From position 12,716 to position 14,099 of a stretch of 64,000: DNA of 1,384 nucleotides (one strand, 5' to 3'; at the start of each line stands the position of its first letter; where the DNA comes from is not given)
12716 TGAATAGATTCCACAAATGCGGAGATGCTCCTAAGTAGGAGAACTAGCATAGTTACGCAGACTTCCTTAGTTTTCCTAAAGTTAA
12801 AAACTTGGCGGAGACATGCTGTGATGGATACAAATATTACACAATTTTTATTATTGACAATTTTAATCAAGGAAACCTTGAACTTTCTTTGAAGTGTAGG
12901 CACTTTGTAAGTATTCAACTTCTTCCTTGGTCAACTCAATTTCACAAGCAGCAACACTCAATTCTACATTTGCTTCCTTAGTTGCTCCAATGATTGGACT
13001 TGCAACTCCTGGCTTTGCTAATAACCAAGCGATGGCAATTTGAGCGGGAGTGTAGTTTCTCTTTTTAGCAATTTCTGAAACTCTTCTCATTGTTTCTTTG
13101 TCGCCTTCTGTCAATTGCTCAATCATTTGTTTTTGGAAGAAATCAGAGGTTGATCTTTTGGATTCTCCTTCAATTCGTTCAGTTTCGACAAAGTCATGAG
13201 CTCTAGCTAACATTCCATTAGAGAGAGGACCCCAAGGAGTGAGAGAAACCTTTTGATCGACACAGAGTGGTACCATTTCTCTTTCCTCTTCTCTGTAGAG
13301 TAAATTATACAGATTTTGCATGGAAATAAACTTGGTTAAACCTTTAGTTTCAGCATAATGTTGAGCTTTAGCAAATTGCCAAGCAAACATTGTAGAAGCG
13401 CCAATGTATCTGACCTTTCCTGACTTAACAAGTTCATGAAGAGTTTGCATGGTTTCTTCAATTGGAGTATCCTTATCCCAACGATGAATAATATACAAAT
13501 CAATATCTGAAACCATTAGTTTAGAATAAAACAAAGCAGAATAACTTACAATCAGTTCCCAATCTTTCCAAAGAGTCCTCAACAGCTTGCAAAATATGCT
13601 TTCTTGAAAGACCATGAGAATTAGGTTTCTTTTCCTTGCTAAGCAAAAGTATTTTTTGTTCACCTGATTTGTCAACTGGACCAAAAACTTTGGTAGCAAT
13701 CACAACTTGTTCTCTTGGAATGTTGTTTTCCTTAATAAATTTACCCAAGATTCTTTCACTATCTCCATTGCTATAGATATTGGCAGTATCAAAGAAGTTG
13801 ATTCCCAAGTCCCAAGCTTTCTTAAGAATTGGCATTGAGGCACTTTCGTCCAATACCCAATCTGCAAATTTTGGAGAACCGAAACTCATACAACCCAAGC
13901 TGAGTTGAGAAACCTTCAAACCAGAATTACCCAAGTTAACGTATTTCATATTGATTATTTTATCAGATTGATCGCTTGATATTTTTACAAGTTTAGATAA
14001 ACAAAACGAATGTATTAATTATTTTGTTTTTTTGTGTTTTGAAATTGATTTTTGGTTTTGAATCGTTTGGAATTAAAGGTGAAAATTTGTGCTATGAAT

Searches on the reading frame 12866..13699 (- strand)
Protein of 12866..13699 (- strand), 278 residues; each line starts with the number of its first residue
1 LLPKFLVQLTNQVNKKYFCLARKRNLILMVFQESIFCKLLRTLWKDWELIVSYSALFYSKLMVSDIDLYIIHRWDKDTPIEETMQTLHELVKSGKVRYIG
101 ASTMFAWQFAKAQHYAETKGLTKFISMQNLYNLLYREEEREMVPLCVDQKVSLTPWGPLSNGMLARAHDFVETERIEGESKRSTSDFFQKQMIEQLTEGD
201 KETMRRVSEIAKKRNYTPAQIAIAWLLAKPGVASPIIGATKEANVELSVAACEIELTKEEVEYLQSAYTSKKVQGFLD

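Call 69: search_protein_families(library=pfam, proteins=[window:12866-13699:-], max_evalue=0.001)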
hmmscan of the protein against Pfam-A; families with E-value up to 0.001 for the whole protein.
window:12866-13699:- (278 aa): 1 family
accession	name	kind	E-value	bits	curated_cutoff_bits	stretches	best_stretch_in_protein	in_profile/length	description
PF00248.27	Aldo_ket_red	-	4.6e-48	164.2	24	1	59-268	96-290/291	Aldo/keto reductase family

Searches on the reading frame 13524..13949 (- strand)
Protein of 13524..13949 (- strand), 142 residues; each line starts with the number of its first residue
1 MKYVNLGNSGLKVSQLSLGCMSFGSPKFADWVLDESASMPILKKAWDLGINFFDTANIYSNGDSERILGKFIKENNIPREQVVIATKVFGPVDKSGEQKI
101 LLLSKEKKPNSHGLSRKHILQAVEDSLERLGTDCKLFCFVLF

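Call 69: search_protein_families(library=pfam, proteins=[window:13524-13949:-], max_evalue=0.001)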
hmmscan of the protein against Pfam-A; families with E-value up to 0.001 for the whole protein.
window:13524-13949:- (142 aa): 1 family
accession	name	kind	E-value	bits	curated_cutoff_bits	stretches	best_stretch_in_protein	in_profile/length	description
PF00248.27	Aldo_ket_red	-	1e-24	87.6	24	1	16-134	2-102/291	Aldo/keto reductase family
